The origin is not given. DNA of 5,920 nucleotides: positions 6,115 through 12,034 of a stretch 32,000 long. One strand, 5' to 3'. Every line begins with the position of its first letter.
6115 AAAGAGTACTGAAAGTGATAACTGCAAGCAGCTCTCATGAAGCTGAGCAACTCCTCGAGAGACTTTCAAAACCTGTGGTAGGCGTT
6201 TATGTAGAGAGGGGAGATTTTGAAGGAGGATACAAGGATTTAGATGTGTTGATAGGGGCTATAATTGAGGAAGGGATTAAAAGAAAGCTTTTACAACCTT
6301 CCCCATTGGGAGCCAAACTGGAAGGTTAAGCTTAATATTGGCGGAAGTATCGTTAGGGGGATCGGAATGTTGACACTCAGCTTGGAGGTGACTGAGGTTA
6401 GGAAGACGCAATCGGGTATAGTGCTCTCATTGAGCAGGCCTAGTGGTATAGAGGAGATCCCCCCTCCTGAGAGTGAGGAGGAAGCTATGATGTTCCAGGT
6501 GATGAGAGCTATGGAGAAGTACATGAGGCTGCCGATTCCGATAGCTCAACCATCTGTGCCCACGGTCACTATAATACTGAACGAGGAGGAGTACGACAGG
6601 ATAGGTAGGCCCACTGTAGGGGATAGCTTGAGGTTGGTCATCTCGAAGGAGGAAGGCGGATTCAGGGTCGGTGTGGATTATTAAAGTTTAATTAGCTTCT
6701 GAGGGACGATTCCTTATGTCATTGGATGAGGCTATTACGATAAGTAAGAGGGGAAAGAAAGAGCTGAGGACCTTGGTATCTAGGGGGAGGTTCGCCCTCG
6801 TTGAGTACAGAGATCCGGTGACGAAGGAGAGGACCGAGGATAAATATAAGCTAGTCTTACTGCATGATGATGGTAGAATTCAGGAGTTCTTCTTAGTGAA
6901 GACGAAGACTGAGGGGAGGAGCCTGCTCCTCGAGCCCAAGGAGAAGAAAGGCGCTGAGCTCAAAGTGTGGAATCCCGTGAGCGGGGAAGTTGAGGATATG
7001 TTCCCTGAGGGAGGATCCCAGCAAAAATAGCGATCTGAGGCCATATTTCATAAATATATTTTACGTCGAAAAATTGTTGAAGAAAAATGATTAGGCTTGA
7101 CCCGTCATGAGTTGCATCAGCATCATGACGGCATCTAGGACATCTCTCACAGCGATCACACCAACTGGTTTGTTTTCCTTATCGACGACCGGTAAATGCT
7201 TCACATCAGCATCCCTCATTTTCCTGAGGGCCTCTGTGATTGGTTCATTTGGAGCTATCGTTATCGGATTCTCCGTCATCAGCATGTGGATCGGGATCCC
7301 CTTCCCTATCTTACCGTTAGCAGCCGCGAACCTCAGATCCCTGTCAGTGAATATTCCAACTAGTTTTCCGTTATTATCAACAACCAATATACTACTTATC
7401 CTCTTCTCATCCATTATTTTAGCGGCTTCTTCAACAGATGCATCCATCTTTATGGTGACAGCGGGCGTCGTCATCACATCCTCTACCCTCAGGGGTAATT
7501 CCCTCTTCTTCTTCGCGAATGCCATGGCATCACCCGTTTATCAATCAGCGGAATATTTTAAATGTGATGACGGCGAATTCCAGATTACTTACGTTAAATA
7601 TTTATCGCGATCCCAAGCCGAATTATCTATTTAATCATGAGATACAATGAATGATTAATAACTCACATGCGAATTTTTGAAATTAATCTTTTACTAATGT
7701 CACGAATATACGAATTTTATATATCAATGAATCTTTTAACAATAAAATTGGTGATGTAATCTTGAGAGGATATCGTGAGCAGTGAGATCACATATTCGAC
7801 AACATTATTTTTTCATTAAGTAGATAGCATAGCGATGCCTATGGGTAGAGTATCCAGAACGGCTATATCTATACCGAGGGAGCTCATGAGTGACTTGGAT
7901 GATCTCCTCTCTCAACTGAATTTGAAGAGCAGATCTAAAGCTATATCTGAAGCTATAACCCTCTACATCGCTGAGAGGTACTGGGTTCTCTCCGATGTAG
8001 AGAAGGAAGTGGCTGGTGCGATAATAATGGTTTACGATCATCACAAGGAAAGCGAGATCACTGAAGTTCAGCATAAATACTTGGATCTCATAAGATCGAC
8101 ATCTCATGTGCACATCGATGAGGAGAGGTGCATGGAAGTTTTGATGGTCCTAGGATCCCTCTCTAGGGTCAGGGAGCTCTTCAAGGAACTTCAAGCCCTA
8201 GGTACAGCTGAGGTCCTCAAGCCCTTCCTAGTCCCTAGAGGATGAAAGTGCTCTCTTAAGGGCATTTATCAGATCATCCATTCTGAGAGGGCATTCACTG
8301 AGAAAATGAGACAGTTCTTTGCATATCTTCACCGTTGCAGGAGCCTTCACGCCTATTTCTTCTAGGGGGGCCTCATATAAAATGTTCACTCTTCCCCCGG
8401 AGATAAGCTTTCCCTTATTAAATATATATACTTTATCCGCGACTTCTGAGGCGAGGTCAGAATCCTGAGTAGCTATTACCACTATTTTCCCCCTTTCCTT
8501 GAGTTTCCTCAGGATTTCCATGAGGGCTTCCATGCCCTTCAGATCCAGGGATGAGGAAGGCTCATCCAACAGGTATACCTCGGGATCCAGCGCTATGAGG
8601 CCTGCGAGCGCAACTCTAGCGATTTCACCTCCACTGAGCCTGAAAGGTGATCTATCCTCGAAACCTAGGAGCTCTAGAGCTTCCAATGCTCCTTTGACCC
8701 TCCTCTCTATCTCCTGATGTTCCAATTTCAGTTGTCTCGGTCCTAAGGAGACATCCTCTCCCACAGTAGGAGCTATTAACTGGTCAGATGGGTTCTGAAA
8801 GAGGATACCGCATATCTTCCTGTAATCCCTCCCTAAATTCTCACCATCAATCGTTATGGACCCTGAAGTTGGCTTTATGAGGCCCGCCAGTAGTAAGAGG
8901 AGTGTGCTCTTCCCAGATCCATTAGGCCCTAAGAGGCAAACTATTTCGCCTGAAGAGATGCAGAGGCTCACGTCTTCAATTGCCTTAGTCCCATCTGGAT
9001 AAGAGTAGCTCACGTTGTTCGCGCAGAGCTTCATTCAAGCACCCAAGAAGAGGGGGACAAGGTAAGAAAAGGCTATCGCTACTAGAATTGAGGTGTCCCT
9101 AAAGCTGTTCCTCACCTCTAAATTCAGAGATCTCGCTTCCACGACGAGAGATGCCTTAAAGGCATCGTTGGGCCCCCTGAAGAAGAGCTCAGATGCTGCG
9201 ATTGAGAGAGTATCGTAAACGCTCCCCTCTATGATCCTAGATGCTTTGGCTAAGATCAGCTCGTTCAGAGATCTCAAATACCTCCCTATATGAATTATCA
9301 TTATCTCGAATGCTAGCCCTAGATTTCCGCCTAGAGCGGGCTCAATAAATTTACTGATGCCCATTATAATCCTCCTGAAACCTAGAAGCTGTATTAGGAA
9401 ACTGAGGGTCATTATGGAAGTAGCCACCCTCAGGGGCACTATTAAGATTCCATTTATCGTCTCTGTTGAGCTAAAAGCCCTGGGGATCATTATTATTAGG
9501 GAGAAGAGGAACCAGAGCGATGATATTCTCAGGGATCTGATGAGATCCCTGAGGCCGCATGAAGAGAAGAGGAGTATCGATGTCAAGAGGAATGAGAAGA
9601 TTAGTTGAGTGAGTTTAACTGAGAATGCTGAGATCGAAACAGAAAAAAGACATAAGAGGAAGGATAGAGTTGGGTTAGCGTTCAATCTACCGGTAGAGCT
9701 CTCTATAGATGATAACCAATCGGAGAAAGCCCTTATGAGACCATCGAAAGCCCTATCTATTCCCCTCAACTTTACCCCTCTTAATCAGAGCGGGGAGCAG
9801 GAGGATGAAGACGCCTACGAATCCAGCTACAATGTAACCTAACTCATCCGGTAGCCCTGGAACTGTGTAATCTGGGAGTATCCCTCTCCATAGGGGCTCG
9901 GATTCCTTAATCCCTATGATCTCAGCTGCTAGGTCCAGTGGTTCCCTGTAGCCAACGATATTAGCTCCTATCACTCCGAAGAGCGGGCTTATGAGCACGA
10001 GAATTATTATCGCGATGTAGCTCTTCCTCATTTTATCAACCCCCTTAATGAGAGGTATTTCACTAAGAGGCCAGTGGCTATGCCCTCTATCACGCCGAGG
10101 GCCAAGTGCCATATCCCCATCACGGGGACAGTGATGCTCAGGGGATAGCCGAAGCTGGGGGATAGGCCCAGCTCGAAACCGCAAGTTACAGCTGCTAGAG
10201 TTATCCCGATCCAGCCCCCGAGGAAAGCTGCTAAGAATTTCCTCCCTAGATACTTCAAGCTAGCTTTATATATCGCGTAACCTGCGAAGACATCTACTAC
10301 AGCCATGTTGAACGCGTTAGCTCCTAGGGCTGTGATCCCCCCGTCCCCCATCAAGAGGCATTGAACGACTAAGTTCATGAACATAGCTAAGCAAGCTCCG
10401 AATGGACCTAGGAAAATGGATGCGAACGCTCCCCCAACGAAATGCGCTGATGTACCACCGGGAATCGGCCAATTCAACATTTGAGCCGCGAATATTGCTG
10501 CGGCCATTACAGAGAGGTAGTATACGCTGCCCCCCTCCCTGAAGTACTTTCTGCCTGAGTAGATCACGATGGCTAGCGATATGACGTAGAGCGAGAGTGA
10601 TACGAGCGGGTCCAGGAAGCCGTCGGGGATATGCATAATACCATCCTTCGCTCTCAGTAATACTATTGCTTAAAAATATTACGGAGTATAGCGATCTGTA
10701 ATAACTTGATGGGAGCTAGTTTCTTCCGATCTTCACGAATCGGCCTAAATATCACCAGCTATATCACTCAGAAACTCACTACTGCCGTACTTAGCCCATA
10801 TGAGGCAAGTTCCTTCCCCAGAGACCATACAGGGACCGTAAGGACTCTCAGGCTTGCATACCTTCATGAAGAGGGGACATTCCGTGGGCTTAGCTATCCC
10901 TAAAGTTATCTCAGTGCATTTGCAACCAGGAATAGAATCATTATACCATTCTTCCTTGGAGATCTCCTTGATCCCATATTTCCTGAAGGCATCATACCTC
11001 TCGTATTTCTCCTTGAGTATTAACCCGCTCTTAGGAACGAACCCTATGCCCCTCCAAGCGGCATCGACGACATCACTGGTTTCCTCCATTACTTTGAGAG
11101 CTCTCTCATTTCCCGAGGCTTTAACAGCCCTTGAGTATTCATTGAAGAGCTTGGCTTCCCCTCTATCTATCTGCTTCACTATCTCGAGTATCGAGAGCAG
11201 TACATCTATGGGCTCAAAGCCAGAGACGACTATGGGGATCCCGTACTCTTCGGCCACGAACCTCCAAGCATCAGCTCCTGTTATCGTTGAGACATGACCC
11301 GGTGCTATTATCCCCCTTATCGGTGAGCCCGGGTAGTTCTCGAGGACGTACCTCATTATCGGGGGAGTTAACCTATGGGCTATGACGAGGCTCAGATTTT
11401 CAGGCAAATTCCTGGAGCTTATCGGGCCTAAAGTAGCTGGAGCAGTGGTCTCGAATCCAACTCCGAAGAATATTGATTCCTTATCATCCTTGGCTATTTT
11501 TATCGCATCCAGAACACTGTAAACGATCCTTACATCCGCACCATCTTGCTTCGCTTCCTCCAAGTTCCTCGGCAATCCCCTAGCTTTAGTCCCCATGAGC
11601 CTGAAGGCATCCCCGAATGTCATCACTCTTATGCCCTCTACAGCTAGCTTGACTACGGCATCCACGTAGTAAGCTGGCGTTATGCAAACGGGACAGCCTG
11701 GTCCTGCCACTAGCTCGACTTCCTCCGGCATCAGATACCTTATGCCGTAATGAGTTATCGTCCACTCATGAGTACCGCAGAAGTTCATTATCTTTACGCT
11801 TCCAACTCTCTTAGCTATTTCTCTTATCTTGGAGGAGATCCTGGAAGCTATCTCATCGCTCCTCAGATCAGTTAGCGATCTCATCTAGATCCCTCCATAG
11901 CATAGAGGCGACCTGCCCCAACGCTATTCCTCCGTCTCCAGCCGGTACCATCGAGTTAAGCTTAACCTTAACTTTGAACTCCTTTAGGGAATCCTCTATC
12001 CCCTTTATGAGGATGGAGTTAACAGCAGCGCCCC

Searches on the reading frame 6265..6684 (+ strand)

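Call 17: search_protein_families(library=pfam, proteins=[window:6265-6684:+], max_evalue=0.0001)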
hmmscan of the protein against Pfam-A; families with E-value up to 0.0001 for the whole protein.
window:6265-6684:+ (139 aa): 1 family
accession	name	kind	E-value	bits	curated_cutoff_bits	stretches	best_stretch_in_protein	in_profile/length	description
PF18653.6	Arcadin_1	-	1.7e-06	28.5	25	1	39-130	23-105/111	Arcadin 1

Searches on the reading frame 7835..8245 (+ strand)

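Call 17: search_protein_families(library=pfam, proteins=[window:7835-8245:+], max_evalue=0.0001)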
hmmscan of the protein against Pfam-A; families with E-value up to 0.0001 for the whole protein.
window:7835-8245:+ (136 aa): 1 family
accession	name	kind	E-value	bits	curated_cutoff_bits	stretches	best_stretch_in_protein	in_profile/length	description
PF08753.17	NikR_C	-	5.2e-20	71.9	22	1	60-122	1-66/77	NikR C terminal nickel binding domain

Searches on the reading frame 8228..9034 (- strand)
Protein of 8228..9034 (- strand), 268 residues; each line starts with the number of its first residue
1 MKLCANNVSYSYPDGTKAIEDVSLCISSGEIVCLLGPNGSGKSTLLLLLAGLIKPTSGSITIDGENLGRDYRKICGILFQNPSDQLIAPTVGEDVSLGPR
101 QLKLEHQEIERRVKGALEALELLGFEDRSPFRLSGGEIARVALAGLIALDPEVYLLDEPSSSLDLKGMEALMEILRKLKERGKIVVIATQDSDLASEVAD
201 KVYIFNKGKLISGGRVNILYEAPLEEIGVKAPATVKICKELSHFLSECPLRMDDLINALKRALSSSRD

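Call 17: search_protein_families(library=pfam, proteins=[window:8228-9034:-], max_evalue=0.0001)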
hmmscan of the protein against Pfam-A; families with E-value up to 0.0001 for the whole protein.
window:8228-9034:- (268 aa): 3 families
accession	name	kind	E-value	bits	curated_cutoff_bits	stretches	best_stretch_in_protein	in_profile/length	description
PF00005.33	ABC_tran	-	2.1e-30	106.5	25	1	20-160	2-136/137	ABC transporter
PF13304.12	AAA_21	-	3.8e-12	47.3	27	1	134-191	239-299/304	AAA domain, putative AbiEii toxin, Type IV TA system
PF02463.25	SMC_N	-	1.1e-08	35.2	40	0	132-195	136-203/220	RecF/RecN/SMC N terminal domain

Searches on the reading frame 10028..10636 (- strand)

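Call 18: search_protein_families(library=pfam, proteins=[window:10028-10636:-], max_evalue=0.0001)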
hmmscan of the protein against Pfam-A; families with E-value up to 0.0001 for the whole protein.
window:10028-10636:- (202 aa): 1 family
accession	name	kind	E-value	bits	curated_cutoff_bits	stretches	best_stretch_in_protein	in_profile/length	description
PF01891.21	CbiM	-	7.2e-61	206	23.1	1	2-195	1-198/205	Cobalt uptake substrate-specific transmembrane region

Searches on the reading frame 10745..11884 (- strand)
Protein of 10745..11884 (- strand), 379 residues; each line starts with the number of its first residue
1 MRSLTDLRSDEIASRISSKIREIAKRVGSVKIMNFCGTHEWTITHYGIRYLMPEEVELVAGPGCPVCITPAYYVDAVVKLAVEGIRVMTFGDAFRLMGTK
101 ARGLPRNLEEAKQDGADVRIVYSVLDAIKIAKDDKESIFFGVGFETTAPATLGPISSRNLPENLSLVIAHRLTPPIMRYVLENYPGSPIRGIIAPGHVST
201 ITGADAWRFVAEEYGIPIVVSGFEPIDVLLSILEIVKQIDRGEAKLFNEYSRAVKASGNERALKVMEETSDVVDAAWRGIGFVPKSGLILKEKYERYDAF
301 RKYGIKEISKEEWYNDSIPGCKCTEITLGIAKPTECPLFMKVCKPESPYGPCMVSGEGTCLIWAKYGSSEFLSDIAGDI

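Call 18: search_protein_families(library=pfam, proteins=[window:10745-11884:-], max_evalue=0.0001)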
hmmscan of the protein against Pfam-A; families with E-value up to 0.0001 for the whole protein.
window:10745-11884:- (379 aa): 1 family
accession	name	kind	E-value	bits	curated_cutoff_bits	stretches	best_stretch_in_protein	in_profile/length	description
PF01924.21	HypD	-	3.9e-131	437.8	25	1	12-367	2-351/351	Hydrogenase formation hypA family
